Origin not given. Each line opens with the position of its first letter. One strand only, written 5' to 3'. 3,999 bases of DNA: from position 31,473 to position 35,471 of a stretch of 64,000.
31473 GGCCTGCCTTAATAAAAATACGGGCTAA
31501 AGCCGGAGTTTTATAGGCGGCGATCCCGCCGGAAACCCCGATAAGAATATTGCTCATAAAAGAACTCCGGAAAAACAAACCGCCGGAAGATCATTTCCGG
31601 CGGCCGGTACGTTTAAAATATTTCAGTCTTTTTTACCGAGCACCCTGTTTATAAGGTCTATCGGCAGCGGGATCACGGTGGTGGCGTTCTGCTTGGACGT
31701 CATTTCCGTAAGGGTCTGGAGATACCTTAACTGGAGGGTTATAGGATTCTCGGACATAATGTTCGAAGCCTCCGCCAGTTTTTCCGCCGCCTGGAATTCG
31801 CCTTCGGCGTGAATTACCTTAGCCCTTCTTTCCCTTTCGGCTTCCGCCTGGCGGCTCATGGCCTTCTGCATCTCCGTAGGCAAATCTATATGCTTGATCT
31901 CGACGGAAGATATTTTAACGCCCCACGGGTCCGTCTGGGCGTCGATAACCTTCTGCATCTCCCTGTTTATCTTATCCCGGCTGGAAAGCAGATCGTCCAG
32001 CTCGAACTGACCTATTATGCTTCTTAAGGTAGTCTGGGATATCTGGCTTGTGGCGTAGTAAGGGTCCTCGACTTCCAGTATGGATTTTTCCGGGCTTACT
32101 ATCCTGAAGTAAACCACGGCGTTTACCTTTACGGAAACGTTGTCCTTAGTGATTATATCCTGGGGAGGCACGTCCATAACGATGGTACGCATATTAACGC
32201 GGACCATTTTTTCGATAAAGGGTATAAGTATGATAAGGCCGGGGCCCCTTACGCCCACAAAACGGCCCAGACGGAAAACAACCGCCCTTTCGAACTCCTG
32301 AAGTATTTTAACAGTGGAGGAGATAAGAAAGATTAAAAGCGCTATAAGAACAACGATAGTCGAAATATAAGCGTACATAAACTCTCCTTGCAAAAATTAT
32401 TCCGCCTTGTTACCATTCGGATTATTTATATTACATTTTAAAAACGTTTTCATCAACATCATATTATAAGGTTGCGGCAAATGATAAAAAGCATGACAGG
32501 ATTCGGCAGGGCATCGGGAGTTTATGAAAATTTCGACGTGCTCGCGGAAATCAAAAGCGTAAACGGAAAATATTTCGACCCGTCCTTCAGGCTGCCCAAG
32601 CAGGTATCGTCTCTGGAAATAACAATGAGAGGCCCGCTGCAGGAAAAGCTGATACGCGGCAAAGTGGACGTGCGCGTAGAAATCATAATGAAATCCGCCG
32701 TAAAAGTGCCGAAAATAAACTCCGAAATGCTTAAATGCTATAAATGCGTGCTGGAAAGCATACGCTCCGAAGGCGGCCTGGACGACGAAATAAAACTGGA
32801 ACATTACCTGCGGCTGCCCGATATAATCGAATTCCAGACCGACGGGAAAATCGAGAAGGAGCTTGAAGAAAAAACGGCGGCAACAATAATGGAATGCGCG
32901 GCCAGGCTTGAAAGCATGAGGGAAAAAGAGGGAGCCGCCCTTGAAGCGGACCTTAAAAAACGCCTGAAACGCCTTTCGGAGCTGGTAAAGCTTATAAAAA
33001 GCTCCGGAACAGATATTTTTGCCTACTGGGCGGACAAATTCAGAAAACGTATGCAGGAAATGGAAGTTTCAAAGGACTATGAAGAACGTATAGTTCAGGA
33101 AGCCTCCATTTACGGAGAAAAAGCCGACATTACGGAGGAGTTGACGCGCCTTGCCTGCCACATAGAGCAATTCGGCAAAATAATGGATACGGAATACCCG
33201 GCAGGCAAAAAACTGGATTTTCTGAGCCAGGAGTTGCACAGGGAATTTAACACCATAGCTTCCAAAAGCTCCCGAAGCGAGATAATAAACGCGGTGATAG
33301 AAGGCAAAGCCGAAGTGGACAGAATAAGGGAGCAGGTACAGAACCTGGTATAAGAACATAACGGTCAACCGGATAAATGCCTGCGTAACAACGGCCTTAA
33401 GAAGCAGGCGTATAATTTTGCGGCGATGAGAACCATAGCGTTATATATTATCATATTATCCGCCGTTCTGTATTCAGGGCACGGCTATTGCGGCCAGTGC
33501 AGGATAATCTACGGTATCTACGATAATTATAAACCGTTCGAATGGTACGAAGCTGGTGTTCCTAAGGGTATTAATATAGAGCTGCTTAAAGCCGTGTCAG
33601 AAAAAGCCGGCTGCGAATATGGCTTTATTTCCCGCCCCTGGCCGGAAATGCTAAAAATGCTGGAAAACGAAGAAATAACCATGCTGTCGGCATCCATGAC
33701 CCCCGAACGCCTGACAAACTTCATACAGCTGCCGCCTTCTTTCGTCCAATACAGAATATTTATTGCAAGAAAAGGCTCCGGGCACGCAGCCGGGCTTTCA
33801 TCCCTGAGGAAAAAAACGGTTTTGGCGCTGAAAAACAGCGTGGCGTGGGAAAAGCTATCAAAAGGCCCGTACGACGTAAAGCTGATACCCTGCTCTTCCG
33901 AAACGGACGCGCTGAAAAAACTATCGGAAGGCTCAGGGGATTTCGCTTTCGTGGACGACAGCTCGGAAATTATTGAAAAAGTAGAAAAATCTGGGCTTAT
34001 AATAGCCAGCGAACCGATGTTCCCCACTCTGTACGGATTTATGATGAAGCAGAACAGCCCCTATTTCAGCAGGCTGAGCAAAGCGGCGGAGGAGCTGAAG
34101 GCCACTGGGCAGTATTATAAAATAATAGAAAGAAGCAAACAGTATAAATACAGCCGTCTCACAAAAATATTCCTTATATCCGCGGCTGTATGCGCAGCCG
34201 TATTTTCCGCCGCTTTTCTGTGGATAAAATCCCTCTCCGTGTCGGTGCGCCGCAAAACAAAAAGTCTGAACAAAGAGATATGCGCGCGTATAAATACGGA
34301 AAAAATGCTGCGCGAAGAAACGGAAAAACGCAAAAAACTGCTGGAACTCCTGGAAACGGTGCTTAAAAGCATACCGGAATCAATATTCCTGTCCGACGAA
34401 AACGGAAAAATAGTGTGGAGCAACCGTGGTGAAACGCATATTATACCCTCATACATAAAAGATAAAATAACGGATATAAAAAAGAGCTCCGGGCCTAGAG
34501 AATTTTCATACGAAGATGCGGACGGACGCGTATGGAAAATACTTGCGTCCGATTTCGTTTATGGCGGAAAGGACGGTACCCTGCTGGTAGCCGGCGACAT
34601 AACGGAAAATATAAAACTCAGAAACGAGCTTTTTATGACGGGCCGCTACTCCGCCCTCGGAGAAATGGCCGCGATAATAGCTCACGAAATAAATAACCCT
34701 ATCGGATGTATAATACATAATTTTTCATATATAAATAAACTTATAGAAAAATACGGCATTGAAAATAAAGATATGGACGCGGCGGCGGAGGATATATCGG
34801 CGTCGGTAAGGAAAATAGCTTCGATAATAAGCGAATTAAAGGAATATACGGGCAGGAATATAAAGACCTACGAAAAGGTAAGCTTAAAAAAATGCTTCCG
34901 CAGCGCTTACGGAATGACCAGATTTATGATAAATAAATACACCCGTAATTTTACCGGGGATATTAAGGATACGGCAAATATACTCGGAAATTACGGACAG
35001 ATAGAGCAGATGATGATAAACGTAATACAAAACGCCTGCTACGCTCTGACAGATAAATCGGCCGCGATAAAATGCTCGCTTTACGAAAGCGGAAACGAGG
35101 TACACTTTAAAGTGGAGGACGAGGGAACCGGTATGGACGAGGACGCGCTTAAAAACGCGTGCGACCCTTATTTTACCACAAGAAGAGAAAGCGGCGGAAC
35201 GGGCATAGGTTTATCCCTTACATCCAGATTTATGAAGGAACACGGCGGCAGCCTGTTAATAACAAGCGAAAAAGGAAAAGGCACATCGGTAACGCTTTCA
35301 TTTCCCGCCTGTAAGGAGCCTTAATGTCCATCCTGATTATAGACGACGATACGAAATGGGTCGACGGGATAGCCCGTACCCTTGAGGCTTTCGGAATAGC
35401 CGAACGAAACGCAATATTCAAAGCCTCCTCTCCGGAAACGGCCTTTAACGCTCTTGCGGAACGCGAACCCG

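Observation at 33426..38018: Dedicated sigma-54 signalling module: periplasmic-SBP sensor kinase, NtrC-like regulator, consensus RpoN promoter and a secreted, internally duplicated bicupin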

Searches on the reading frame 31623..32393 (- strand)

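Call 3: search_protein_families(library=pfam, proteins=[window:31623-32393:-], max_evalue=0.01)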
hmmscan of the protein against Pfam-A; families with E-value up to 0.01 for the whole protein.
window:31623-32393:- (256 aa): 2 families
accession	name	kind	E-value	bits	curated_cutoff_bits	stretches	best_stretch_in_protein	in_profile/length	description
PF01145.31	Band_7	-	4.1e-41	141.4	23.6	1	31-199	3-175/176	SPFH domain / Band 7 family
PF13421.11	Band_7_1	-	4.7e-05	23.5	24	1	94-184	107-208/211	SPFH domain-Band 7 family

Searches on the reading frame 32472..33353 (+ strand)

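Call 3: search_protein_families(library=pfam, proteins=[window:32472-33353:+], max_evalue=0.01)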
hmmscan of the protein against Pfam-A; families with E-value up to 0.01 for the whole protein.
window:32472-33353:+ (293 aa): 3 families
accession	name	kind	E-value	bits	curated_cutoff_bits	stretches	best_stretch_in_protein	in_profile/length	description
PF03755.18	YicC-like_N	-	2.6e-37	129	25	1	5-158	1-155/156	Endoribonuclease YicC-like, N-terminal region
PF08340.16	YicC-like_C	-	1.5e-36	125.6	27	1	180-292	6-119/120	Endoribonuclease YicC-like, C-terminal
PF24529.1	CFAP47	-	0.0027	18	27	0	68-123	62-119/166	Cilia- and flagella-associated protein 47 domain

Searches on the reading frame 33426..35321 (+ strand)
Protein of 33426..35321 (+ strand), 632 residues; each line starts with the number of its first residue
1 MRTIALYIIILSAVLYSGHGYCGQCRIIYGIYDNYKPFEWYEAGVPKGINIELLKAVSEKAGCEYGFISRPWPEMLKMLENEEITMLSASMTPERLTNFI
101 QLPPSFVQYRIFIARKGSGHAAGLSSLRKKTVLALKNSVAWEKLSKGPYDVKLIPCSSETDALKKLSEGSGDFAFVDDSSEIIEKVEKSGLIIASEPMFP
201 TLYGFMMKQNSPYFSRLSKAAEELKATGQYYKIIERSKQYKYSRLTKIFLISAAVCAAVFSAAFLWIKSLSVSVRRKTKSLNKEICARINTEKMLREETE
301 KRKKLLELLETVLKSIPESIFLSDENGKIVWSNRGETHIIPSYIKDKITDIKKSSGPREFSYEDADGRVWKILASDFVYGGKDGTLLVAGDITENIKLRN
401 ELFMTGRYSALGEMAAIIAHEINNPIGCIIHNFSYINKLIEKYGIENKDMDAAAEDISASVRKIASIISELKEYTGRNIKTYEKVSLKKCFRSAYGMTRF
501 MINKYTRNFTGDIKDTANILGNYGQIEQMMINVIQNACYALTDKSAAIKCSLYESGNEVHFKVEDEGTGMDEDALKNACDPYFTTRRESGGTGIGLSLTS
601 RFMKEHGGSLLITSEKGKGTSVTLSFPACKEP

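Call 3: search_protein_families(library=pfam, proteins=[window:33426-35321:+], max_evalue=0.01)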
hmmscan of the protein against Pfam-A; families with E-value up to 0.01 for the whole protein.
window:33426-35321:+ (632 aa): 7 families
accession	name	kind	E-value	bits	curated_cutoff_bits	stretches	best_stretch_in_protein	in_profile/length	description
PF02518.31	HATPase_c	-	6.7e-20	72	26.4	1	524-628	4-109/111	Histidine kinase-, DNA gyrase B-, and HSP90-like ATPase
PF00497.25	SBP_bac_3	-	2.2e-17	63.5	26.4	1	27-236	1-128/132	Bacterial extracellular solute-binding proteins, family 3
PF13589.12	HATPase_c_3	-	1.3e-05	25.6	25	1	528-622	5-101/137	Histidine kinase-, DNA gyrase B-, and HSP90-like ATPase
PF00512.31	HisKA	-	0.0008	19.9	26.9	1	411-474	2-60/66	His Kinase A (phospho-acceptor) domain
PF13581.12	HATPase_c_2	-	0.0018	18.7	27.4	1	529-625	39-126/127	Histidine kinase-like ATPase domain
PF15581.11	Imm58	-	0.0033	17.9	25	1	244-333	6-94/109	Immunity protein 58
PF14501.12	HATPase_c_5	-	0.0068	16.7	22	0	526-616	6-92/102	GHKL domain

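Call 6: search_protein_families(library=ncbifam, proteins=[window:33426-35321:+], max_evalue=0.01)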
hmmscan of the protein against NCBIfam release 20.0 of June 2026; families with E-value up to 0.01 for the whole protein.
window:33426-35321:+ (632 aa): 77 families (the best 25 are shown)
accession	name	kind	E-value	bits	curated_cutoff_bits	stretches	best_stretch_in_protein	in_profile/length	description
NF008468.0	PRK11360.1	equivalog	1.5e-39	135.9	646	1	384-629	369-609/616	two-component system sensor histidine kinase AtoS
NF052574.1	HisKinEspCMyxo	equivalog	9.7e-33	113.3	1200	1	381-630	385-639/785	serine histidine kinase EspC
NF010411.0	PRK13837.1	equivalog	1e-26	93.2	647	1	393-629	432-676/828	two-component system VirA-like sensor kinase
NF047466.1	hybrid_RR_LvrB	exception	1.2e-26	93.7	500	1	397-628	138-376/377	hybrid histidine kinase/response regulator LvrB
NF007688.0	PRK10364.1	equivalog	2.7e-26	92.4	479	1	398-628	227-451/460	two-component system sensor histidine kinase ZraS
NF052573.1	HisKinEspAMyxo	equivalog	6.3e-26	90.6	1400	1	385-625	358-608/755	serine histidine kinase EspA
NF041777.1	sens_FixL_Rhizob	equivalog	1.2e-24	86.9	850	1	397-630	248-483/485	sensor protein FixL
NF010076.0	PRK13557.1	subfamily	1.7e-24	86.2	631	1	403-630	155-396/540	histidine kinase famiy protein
TIGR02966.1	phoR_proteo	equivalog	6.2e-24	84.6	334.2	1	306-626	5-333/333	phosphate regulon sensor histidine kinase PhoR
NF047497.1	HK_LIC_12097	equivalog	9e-24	83.9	500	1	390-628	129-366/367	LIC_12097 family sensor histidine kinase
NF046044.1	PnpS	equivalog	1.1e-23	83.9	400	1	479-627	239-390/390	two-component system histidine kinase PnpS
NF047794.1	HisKinPtgB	equivalog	3.9e-22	78.3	1000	1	399-627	430-654/656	two-component system sensor histidine kinase PgtB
NF047874.1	MASE3_PAS_HK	subfamily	5.4e-22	78.3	560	1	525-628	519-625/655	MASE3 domain-containing sensor histidine kinase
NF038348.1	T2SS_HK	subfamily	4.9e-21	74.8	450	2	455-627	403-572/574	histidine kinase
NF053867.1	SprKinKinDBac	equivalog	7.6e-21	74.1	775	1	410-630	285-499/500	sporulation kinase KinD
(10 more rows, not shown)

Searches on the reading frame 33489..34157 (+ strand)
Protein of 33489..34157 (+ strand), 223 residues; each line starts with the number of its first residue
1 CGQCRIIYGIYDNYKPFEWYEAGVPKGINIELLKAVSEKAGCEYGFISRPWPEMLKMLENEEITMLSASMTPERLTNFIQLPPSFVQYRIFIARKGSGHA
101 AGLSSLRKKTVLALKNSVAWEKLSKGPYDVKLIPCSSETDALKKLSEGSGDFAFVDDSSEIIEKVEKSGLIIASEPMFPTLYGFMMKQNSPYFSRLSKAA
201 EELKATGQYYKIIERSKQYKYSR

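Call 36: find_homologous_proteins(query=window:33489-34157:+, max_evalue=0.001)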
Query seq(223 aa): 757 candidates shared short words with the query, none scored E <= 0.001.

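Call 49: search_solved_structures(query=window:33489-34157:+, max_evalue=0.01, show_alignments=3)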
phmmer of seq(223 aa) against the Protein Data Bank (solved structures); distinct sequences matched with E-value up to 0.01: 33.
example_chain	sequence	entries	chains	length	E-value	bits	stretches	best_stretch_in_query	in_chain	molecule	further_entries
3h7m_A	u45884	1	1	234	1e-19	74.3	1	6-212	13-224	Sensor protein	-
4zv1_A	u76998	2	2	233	2.5e-11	46.9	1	12-215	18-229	AncQR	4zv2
2pvu_A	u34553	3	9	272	5.1e-11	45.8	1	5-214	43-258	ArtJ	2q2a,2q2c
6svf_A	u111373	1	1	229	1.9e-09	40.7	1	6-215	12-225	Amino acid ABC transporter, periplasmic amino acid-binding protein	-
6h30_A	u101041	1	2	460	2.9e-09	40.1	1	12-215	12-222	Glutamine ABC transporter permease and substrate binding protein protein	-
5jos_A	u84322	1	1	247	1.1e-07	35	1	9-215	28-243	Cyclohexadienyl dehydratase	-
4g4p_A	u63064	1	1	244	1.3e-07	34.7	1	13-214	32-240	Amino acid ABC transporter, amino acid-binding/permease protein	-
5tuj_C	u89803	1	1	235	1.6e-07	34.5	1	9-215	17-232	Ancestral protein CDT-Anc1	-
5t0w_A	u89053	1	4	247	1.7e-07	34.3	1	9-215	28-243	AncCDT-1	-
4prs_A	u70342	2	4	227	2.6e-07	33.7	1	6-213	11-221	ABC-type transporter, periplasmic subunit family 3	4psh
2pyy_A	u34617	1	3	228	4.8e-07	32.9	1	16-215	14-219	Ionotropic glutamate receptor bacterial homologue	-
6ggv_A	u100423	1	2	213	1.4e-06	31.4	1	6-194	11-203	Amino acid ABC transporter, periplasmic amino acid-binding protein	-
6ggp_A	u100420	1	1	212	2.1e-06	30.8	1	6-189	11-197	Amino acid ABC transporter, periplasmic amino acid-binding protein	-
5eyf_A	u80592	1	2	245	5.5e-06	29.4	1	6-215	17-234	Glutamate ABC superfamily ATP binding cassette transporter, binding protein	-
2yln_A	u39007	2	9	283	5.7e-06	29.3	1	7-214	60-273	PUTATIVE ABC TRANSPORTER, PERIPLASMIC BINDING PROTEIN, AMINO ACID | ABC TRANSPORTER, PERIPLASMIC BINDING PROTEIN, AMINO ACID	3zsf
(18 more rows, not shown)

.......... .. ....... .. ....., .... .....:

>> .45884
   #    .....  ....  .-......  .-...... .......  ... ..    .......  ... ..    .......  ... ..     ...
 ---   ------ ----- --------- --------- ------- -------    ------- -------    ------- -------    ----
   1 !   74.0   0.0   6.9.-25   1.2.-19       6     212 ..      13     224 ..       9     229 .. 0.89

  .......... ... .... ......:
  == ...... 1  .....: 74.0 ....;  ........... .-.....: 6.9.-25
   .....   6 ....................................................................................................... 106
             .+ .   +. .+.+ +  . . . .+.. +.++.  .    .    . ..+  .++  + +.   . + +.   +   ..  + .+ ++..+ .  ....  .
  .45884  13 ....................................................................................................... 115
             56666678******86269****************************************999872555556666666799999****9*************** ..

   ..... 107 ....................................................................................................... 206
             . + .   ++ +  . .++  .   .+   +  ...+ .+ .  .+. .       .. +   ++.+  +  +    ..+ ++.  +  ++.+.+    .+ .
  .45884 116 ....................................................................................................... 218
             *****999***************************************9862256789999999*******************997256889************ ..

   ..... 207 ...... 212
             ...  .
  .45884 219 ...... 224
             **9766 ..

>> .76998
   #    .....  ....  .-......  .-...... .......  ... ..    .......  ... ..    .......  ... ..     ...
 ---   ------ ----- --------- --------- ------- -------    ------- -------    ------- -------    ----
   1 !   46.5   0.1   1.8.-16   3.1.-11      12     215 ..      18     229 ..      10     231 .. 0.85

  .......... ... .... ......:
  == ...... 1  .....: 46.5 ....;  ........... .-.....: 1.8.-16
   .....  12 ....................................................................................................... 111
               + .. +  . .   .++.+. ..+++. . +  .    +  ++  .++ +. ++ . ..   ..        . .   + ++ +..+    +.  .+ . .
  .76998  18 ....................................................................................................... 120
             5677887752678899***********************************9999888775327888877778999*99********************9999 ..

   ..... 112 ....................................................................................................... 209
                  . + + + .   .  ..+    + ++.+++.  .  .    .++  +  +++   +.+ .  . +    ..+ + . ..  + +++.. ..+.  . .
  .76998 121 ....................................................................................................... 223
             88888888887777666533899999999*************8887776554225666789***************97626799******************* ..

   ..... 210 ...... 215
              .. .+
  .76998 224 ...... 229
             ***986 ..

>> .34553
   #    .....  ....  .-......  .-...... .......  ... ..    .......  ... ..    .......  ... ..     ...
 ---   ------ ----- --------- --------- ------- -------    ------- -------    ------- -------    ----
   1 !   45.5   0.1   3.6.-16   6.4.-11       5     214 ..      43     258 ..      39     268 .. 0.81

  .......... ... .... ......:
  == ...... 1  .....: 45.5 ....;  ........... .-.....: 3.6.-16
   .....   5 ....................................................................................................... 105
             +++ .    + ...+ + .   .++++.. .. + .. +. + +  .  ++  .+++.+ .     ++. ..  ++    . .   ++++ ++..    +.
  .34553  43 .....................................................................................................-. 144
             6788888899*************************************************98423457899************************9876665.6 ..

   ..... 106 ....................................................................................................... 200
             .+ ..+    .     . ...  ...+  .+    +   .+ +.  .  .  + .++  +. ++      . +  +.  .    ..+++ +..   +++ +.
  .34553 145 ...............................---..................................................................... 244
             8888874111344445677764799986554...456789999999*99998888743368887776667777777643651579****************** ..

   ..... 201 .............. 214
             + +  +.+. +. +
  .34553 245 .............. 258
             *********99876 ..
